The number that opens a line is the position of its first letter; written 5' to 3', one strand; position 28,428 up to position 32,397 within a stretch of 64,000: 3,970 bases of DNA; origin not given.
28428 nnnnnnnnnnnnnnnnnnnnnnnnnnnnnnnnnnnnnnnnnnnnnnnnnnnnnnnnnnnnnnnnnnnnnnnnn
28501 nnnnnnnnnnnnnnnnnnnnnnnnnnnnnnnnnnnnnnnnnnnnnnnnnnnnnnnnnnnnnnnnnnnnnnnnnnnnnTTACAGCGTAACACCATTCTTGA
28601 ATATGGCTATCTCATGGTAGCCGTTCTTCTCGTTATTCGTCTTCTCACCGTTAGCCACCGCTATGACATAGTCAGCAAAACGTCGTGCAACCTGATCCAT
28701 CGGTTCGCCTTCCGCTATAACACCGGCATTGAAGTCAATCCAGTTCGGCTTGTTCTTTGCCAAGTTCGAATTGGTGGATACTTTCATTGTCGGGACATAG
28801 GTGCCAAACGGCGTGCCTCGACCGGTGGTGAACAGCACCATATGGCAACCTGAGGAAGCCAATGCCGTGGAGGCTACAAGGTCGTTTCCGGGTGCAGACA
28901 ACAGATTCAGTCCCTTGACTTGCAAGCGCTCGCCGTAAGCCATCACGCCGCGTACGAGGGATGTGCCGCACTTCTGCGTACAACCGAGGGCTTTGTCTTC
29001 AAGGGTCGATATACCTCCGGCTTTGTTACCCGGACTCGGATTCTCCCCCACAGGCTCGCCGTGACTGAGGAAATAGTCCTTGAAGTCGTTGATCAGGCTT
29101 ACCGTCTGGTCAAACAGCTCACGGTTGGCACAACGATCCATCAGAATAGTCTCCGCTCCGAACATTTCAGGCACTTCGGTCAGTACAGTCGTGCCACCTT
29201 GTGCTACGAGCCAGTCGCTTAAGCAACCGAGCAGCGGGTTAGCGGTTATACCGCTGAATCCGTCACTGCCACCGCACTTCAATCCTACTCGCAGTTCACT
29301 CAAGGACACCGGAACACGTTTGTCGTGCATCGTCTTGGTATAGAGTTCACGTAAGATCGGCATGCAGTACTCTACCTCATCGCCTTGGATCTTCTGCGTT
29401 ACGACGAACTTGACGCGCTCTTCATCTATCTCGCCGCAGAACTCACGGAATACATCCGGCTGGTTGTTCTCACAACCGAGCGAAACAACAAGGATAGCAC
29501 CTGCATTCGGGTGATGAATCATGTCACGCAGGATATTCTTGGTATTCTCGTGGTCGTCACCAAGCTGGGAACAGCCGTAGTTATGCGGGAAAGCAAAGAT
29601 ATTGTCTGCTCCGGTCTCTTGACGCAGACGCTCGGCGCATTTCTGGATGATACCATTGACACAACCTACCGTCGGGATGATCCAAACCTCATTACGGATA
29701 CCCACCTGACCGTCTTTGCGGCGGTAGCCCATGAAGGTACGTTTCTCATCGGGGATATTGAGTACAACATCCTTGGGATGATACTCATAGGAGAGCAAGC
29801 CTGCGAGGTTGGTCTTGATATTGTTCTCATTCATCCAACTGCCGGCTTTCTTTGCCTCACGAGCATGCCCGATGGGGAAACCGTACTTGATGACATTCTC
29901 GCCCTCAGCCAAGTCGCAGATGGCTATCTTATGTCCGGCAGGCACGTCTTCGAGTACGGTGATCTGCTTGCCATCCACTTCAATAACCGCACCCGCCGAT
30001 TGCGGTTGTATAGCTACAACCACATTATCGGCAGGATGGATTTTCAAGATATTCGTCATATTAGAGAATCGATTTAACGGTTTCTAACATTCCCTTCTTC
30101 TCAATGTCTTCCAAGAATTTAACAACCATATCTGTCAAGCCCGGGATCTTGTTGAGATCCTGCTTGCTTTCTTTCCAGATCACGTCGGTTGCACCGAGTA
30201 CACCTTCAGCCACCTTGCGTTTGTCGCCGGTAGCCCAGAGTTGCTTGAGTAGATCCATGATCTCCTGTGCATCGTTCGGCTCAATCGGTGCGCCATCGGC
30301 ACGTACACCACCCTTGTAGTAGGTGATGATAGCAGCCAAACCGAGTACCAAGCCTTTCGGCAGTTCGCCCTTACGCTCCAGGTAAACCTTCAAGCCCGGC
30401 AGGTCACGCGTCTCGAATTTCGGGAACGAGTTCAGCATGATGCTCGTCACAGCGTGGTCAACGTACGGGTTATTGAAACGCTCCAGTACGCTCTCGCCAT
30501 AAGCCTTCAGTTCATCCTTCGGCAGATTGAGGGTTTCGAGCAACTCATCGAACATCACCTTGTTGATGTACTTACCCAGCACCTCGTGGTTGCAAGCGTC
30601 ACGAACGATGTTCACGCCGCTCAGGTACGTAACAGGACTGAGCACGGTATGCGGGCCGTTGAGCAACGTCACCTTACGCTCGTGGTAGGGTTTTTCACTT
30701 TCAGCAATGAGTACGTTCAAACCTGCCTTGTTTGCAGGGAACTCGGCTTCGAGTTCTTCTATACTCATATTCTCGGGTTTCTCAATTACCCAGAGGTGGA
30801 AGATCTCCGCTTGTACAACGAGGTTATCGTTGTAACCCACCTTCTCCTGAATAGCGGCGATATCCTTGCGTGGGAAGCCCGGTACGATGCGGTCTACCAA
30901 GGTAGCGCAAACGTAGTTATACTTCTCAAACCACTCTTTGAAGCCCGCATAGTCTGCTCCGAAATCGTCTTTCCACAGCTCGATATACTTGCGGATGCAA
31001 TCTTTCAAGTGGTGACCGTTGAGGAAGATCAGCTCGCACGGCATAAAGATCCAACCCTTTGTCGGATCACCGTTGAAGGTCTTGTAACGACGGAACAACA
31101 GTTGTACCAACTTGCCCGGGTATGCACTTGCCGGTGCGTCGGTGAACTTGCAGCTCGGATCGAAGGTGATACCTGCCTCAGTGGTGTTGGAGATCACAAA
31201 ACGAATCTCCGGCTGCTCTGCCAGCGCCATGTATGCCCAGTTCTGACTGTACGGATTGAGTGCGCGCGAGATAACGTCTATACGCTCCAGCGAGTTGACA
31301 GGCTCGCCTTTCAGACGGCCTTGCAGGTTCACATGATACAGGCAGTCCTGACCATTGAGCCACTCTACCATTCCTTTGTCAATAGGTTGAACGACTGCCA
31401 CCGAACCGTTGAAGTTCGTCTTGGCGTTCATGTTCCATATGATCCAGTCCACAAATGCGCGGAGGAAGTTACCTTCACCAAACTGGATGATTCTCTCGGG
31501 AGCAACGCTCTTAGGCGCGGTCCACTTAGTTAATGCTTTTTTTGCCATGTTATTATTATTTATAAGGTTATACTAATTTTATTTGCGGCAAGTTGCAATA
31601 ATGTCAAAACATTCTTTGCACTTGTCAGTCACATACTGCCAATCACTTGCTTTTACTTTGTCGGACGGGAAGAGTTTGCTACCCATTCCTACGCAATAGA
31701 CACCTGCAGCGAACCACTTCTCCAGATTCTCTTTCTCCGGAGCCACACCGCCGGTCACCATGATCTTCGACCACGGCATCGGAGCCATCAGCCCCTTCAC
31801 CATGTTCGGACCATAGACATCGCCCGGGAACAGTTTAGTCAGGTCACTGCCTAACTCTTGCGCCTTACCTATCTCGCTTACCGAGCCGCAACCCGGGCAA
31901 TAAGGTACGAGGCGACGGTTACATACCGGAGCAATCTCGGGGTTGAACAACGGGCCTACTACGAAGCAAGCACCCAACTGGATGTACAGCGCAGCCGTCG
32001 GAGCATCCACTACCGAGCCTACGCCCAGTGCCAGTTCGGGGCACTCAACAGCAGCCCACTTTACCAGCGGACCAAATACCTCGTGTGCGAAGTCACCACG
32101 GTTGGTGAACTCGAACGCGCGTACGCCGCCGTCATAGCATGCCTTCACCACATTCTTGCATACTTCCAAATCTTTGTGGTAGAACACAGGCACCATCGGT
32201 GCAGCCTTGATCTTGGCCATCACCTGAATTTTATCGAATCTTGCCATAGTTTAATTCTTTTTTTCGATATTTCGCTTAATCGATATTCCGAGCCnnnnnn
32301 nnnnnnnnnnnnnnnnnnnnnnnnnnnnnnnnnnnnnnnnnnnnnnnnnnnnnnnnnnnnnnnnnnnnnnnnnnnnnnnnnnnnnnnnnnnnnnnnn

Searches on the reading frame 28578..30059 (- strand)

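Call 6: search_protein_families(library=pfam, proteins=[window:28578-30059:-], max_evalue=0.01)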
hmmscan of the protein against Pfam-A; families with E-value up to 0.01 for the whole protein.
window:28578-30059:- (493 aa): 3 families
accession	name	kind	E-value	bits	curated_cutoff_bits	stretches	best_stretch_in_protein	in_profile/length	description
PF20629.2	GD_AH_C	-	5.8e-102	340.6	26.8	1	253-492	1-242/242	D-galactarate/Altronate dehydratase, C-terminal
PF04295.18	GD_AH_second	-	1.2e-45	155.4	27.3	1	111-242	1-134/136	D-galactarate dehydratase/Altronate hydrolase, second domain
PF08666.17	SAF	-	2.6e-08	34.7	21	1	11-82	1-63/63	SAF domain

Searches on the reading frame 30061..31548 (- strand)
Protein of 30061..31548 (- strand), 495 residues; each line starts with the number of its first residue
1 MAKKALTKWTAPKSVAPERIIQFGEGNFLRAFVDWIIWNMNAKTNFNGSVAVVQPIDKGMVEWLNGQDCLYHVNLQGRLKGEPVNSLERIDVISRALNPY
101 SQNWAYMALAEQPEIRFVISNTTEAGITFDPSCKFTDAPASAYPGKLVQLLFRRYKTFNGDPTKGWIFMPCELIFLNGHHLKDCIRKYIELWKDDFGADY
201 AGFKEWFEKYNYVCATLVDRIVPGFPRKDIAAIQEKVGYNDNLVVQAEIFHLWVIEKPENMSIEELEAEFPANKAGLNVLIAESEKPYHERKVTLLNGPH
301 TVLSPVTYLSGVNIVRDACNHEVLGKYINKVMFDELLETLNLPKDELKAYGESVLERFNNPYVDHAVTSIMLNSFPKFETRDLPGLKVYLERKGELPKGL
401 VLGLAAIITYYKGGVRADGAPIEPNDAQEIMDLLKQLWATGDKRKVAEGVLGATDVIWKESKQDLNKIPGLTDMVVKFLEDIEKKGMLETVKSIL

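Call 6: search_protein_families(library=pfam, proteins=[window:30061-31548:-], max_evalue=0.01)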
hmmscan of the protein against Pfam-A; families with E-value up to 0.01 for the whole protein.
window:30061-31548:- (495 aa): 2 families
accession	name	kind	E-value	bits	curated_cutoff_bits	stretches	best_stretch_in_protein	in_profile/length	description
PF08125.19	Mannitol_dh_C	-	1.9e-32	112.8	30.7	1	286-481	3-188/190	Mannitol dehydrogenase C-terminal domain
PF01232.29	Mannitol_dh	-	4.8e-31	108.7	27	1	18-259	1-189/199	Mannitol dehydrogenase Rossmann domain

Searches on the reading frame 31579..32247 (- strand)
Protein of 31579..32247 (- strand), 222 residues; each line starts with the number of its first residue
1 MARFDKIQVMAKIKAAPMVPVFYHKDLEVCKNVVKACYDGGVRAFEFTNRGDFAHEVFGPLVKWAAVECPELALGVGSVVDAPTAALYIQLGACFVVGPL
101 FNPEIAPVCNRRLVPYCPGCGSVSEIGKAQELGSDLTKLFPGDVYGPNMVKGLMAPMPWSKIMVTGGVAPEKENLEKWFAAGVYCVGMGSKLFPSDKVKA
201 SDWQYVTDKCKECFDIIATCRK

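Call 6: search_protein_families(library=pfam, proteins=[window:31579-32247:-], max_evalue=0.01)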
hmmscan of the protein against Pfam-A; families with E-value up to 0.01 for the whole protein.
window:31579-32247:- (222 aa): 1 family
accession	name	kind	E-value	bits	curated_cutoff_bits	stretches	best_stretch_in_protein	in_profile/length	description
PF01081.25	Aldolase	-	1.6e-30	106.4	27.8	1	10-207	2-194/196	KDPG and KHG aldolase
